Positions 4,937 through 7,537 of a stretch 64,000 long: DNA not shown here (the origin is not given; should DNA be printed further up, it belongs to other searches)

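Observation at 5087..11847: Tandem giant YYY-domain (DUF2298) membrane proteins, one fused to an ArnT/PMT-like GT-C module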

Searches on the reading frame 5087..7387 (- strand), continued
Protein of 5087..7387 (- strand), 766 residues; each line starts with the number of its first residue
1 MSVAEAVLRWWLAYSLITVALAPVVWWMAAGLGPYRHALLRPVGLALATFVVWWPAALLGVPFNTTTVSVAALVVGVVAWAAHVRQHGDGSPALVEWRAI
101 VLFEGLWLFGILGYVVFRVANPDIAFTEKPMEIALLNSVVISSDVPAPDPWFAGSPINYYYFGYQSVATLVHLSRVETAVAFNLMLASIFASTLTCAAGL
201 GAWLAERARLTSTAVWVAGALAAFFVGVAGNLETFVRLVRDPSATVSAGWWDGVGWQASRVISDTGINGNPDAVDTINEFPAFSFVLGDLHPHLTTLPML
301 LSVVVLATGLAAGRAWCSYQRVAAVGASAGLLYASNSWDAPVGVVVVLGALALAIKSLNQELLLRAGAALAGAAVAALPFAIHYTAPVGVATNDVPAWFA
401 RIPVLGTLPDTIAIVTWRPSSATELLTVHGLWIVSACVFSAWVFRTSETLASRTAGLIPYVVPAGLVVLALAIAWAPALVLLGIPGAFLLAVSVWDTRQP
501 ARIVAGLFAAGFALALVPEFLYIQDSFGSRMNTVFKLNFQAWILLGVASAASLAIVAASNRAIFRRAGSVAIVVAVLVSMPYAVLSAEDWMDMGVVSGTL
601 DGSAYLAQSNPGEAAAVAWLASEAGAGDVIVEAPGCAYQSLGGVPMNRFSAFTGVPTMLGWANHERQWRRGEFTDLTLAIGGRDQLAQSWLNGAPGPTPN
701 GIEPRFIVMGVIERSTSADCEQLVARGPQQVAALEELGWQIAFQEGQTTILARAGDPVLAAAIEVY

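Call 84: search_protein_families(library=ncbifam, proteins=[L085:7328-8047:+, L085:1564-3228:+, L085:8031-9011:+, L085:6103-7335:+, L085:9001-11001:+], max_evalue=0.001)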
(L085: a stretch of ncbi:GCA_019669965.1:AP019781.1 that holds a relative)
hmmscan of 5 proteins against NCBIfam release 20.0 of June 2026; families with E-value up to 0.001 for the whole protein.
L085:7328-8047:+ (239 aa): 16 families
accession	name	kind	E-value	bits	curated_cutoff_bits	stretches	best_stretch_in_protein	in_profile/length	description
NF041391.1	DPhHxTase_Halo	equivalog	7.1e-18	64.4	375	1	21-228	8-202/213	dolichyl-phosphate hexose transferase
NF007986.1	PRK10714.1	equivalog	2e-15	56.6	529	1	5-171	7-169/316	undecaprenyl-phosphate 4-deoxy-4-formamido-L-arabinose transferase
NF007482.0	PRK10073.1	equivalog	9.5e-12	44.6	423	1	5-120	7-118/334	glycosyltransferase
NF047588.1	GlcsyltransPgfSStrep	equivalog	1e-10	41.4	500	1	5-171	2-164/308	glycosyltransferase PgfS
TIGR03937.1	PgaC_IcaA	equivalog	8.7e-10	38.1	422.3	1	5-119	46-156/407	poly-beta-1,6-N-acetyl-D-glucosamine synthase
NF041875.1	EPS_EpsD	equivalog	4.8e-09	36.1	370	1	6-112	1-103/325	exopolysaccharide biosynthesis glycosyltransferase EpsD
TIGR04182.1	glyco_TIGR04182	equivalog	8.1e-09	35.3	325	1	27-234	19-217/293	S-layer glycoprotein N-glycosyltransferase AglJ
TIGR04283.1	glyco_like_mftF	equivalog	1.3e-07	31.4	182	1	7-117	2-101/221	TIGR04283 family arsenosugar biosynthesis glycosyltransferase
TIGR03965.1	mycofact_glyco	equivalog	1.6e-07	30.6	280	1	5-127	75-193/467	mycofactocin biosynthesis glycosyltransferase MftF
NF047683.1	TeichurnBiosyTuaG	equivalog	2e-07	30.9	400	1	5-99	7-97/252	teichuronic acid biosynthesis protein TuaG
NF010496.0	PRK13915.1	equivalog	4e-06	26.1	262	1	4-111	31-140/307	glucosyl-3-phosphoglycerate synthase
NF053739.1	GlytfEpsEBac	equivalog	1.9e-05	23.8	450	1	6-107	3-101/265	glycosyltransferase EpsE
NF050050.1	ProtGlycPglI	equivalog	7.6e-05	22.2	500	1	6-132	4-127/306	GalNAc(5)-diNAcBac-PP-undecaprenol beta-1,3-glucosyltransferase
TIGR03111.1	glyc2_xrt_Gpos1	hypoth_equivalog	9.3e-05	21.4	363.95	1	6-120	51-163/439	TIGR03111 family XrtG-associated glycosyltransferase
NF041394.1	GtaseAglG_Halo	equivalog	0.0001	21.7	440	1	25-130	20-124/304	glucosyl-dolichyl phosphate glucuronosyltransferase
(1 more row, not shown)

L085:1564-3228:+ (554 aa): 2 families
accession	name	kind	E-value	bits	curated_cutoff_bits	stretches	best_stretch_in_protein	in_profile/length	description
TIGR03663.1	TIGR03663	subfamily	4.9e-129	431.1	126.25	1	19-470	3-433/435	flippase activity-associated protein Agl23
TIGR04154.1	archaeo_STT3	subfamily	2.3e-07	29.6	450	1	86-239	95-265/831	oligosaccharyl transferase, archaeosortase A system-associated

L085:8031-9011:+ (326 aa): 2 families
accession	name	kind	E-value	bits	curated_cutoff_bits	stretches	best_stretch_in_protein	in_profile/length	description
TIGR00374.1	TIGR00374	subfamily_domain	2.6e-28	99.4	43.2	2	178-301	189-313/323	flippase-like domain-containing protein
NF033480.1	bifunc_MprF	equivalog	0.00053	18.4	600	1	18-278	19-273/841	bifunctional lysylphosphatidylglycerol flippase/synthetase MprF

L085:6103-7335:+ (410 aa): 11 families
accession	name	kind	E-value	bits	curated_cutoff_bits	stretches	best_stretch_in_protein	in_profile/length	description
NF005560.0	PRK07233.1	equivalog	4.4e-139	464.1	252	1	1-405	1-430/435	hypothetical protein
TIGR03467.1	HpnE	equivalog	1.7e-18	67.2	283.05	1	4-404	2-429/430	hydroxysqualene dehydroxylase HpnE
NF005547.0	PRK07208.1-3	equivalog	5e-15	55.2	380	1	2-250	6-267/465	hypothetical protein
NF008841.0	PRK11883.1-1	equivalog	2.4e-09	36.6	517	1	1-96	4-104/453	protoporphyrinogen oxidase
TIGR02732.1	zeta_caro_desat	equivalog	1.4e-07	30.8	622.15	1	2-76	1-77/474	9,9'-di-cis-zeta-carotene desaturase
TIGR02731.1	phytoene_desat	equivalog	9.8e-07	27.8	569.4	1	3-81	2-82/453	15-cis-phytoene desaturase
TIGR02734.1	crtI_fam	subfamily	6.4e-06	25.1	238.1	1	3-44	1-43/504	phytoene desaturase family protein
NF050086.1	pipecolate_AmaA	exception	5.2e-05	22.1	600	0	2-37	27-63/425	L-pipecolate oxidase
TIGR02733.1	desat_CrtD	equivalog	9.2e-05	21.3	549.7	1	2-46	3-48/492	C-3',4' desaturase CrtD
NF009410.0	PRK12771.1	subfamily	0.00015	20.5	516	1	2-46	140-184/566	NAD(P)-binding protein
NF045637.1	carotdesatCrtDProt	equivalog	0.00021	20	580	0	3-38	1-37/485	1-hydroxycarotenoid 3,4-desaturase CrtD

L085:9001-11001:+ (666 aa): 1 family
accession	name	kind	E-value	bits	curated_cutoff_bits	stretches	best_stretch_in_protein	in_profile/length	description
TIGR03662.1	Chlor_Arch_YYY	subfamily_domain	2e-152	509.5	300.25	1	7-664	3-726/727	chlor_Arch_YYY domain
